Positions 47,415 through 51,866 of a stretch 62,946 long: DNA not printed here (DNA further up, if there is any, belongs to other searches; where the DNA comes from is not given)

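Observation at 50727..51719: ileS reads through, without a stop, into an HhH + triple zinc-ribbon + DUF835-like module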

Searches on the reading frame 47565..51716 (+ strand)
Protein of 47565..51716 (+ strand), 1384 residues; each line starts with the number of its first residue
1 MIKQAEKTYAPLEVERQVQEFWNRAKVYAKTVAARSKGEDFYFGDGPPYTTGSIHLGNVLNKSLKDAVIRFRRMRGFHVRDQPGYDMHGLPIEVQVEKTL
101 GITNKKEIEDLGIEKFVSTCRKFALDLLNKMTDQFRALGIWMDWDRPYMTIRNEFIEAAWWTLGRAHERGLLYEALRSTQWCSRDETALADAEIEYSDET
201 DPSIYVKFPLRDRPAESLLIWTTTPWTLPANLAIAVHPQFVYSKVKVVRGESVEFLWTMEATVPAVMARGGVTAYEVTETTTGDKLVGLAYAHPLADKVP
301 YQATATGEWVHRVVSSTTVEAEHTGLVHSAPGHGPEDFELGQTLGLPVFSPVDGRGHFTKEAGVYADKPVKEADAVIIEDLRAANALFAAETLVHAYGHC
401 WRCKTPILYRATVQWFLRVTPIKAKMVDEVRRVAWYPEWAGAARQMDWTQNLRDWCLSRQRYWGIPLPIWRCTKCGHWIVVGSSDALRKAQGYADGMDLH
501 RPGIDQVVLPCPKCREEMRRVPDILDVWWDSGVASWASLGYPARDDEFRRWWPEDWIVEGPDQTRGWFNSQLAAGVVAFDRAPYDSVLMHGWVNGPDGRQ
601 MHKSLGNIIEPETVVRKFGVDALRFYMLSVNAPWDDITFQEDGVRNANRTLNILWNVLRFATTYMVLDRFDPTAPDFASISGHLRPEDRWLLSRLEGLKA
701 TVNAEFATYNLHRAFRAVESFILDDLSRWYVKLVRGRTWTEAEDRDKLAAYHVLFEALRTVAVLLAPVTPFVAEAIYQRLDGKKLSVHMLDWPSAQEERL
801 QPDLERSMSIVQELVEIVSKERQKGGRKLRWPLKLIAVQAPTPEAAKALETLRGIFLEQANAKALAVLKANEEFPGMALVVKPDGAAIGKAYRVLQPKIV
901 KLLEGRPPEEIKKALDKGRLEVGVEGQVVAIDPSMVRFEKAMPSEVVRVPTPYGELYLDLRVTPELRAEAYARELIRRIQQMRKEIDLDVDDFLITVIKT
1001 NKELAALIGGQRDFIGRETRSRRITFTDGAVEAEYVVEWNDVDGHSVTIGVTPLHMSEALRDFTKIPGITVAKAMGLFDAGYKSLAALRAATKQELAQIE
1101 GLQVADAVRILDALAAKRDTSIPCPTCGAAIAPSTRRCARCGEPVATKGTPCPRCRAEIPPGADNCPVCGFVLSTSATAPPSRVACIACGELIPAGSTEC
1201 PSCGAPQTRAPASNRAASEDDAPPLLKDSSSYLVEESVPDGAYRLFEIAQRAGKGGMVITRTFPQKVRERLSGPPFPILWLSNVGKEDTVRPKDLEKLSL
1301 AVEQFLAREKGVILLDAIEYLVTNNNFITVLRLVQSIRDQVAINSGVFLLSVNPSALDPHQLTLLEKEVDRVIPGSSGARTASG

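Call 3: search_protein_families(library=pfam, proteins=[window:47565-51716:+], max_evalue=0.1)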
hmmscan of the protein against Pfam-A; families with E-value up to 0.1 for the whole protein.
window:47565-51716:+ (1384 aa): 14 families
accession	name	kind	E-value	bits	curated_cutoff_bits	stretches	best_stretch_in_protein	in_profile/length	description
PF00133.28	tRNA-synt_1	-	9.3e-124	413.8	22.7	1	18-631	2-405/414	tRNA synthetases class I (I, L, M and V)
PF08264.19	Anticodon_1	-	2.8e-34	118.6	25.1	1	688-835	1-146/148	Anticodon-binding domain of tRNA ligase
PF05763.18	DUF835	-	2.4e-30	105.6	33.1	1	1243-1368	9-135/136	Protein of unknown function (DUF835)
PF09334.17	tRNA-synt_1g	-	8e-21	74.7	20.1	3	48-110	8-69/391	tRNA synthetases class I (M)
PF19302.4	DUF5915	-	3.8e-19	69.4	27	1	861-1050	9-191/195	Domain of unknown function (DUF5915)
PF12773.13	DZR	-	6.9e-12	45.8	27.3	2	1124-1170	1-45/45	Double zinc ribbon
PF14520.12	HHH_5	-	7.9e-09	36.3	27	1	1061-1114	2-55/57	Helix-hairpin-helix domain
PF13240.11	Zn_Ribbon_1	-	1.5e-07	31.4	25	3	1152-1172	2-22/23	zinc-ribbon domain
PF01406.26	tRNA-synt_1e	-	0.0027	17.6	27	1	572-646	226-298/301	tRNA synthetases class I (C) catalytic domain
PF18912.6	DZR_2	-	0.0048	17.2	27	1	1136-1174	8-47/56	Double zinc ribbon domain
PF17032.10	Zn_ribbon_15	-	0.007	17.6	28.9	0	1122-1170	38-73/73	zinc-ribbon family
PF10391.15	DNA_pol_lambd_f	-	0.0076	16.5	29.8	1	1063-1096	3-36/51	Fingers domain of DNA polymerase lambda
PF10571.15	UPF0547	-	0.018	15.6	29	1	1152-1172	3-23/26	Uncharacterised protein family UPF0547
PF24005.1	DUF7320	-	0.019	15.4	27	0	113-138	9-34/78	Domain of unknown function (DUF7320)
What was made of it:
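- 47565..50726 (+): Canonical archaeal/eukaryote-type IleRS body, residues 1-1054: Rossmann catalytic domain with CP1 editing, anticodon-binding domain and C-terminal DUF5915 domain. Pfam: tRNA-synt_1, Anticodon_1, DUF5915 (call 3).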

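Call 4: search_protein_families(library=ncbifam, proteins=[window:47565-51716:+], max_evalue=0.1)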
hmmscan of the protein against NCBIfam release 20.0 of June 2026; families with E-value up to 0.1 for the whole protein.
window:47565-51716:+ (1384 aa): 26 families (the best 25 are shown)
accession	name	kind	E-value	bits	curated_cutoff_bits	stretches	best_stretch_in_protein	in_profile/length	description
TIGR00392.1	ileS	equivalog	2.4e-281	935.8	621.4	1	9-849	6-860/861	isoleucine--tRNA ligase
NF000257.1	MupA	exception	1.6e-170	569.1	1900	1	12-1006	6-981/1024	mupirocin-resistant isoleucine--tRNA ligase MupA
NF000258.1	MupB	exception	1.5e-167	559.3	1900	1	15-1001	9-982/1033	mupirocin-resistant isoleucine--tRNA ligase MupB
TIGR00422.1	valS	equivalog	1.4e-156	522.9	612.1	2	313-906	256-827/863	valine--tRNA ligase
NF009687.0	PRK13208.1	equivalog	2.2e-147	492.5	738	2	335-872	278-793/801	valine--tRNA ligase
NF004349.1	PRK05729.1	equivalog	1.5e-137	460.1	704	2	313-879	250-781/860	valine--tRNA ligase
NF040702.1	ileS_w_GNAT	exception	6.6e-128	428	1999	2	265-800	457-976/1100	isoleucine--tRNA ligase, N-acetyltransferase domain-containing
NF011492.0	PRK14900.1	equivalog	1.7e-103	347.4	1783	2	323-870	277-801/1044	valine--tRNA ligase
NF000540.1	alt_ValS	exception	3.1e-74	250.4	900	2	366-847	338-809/827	valine--tRNA ligase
NF008957.0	PRK12300.1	subfamily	1.1e-53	182.5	677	3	546-819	572-817/946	leucine--tRNA ligase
TIGR00396.1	leuS_bact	equivalog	4.9e-47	160.6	548.4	4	11-197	3-170/843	leucine--tRNA ligase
TIGR00395.1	leuS_arch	equivalog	4.4e-46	157.4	648.5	2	546-818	566-813/938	leucine--tRNA ligase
TIGR00398.1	metG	equivalog_domain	2.7e-31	108.9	336.35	3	584-789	312-510/530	methionine--tRNA ligase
NF008900.0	PRK12267.1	equivalog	1.3e-25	90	598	2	525-784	225-480/648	methionine--tRNA ligase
NF001100.0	PRK00133.1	equivalog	1.7e-24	86.4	587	2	399-801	174-522/676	methionine--tRNA ligase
TIGR02236.1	recomb_radA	equivalog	0.00053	19.5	361.15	1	1063-1114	2-53/311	DNA repair and recombination protein RadA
NF003301.0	PRK04301.1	equivalog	0.0016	17.7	259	1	1061-1114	5-58/316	DNA repair and recombination protein RadA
NF001308.0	PRK00254.1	equivalog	0.0084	14.3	1216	1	1057-1114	641-698/720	ATP-dependent DNA helicase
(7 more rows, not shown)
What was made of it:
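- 47565..51719 (+): Complete fused gene: ileS-HhH-(Zn ribbon)x3-DUF835, 1384 codons plus a TAG stop. Pfam and NCBIfam scans (calls 3, 4).
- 47565..50726 (+): TIGR00392 scores 935.8 bits against a cut-off of 621.4 (call 4).
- On Isoleucine--tRNA ligase (TIGR00392 equivalog, class Ia aaRS): 935.8 bits against a cut-off of 621.4 (call 4).
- On ileS_w_GNAT fusion family (NF040702): 428 bits against a cut-off of 1999 (call 4).
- Closest known: RadA/Rad51 recombinases. Same: The HhH matches RadA positions 2-53 (call 4).
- Closest known: RadA/Rad51 recombinases. Different: TIGR02236 scores 19.5-22 bits against a cut-off of 361 (call 4).
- Closest known: ileS_w_GNAT. Different: The window protein scores 428 bits against a cut-off of 1999 (call 4).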

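Call 6: find_encoding_contigs(protein=window:47565-51716:+, flank=6000, max_places=6)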
Protein window:47565-51716:+ (1384 aa): no gene with exactly this product is on record in the collection.
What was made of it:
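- Tried and rejected: I looked up the exact window protein in the assembly index and found no record (call 6).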
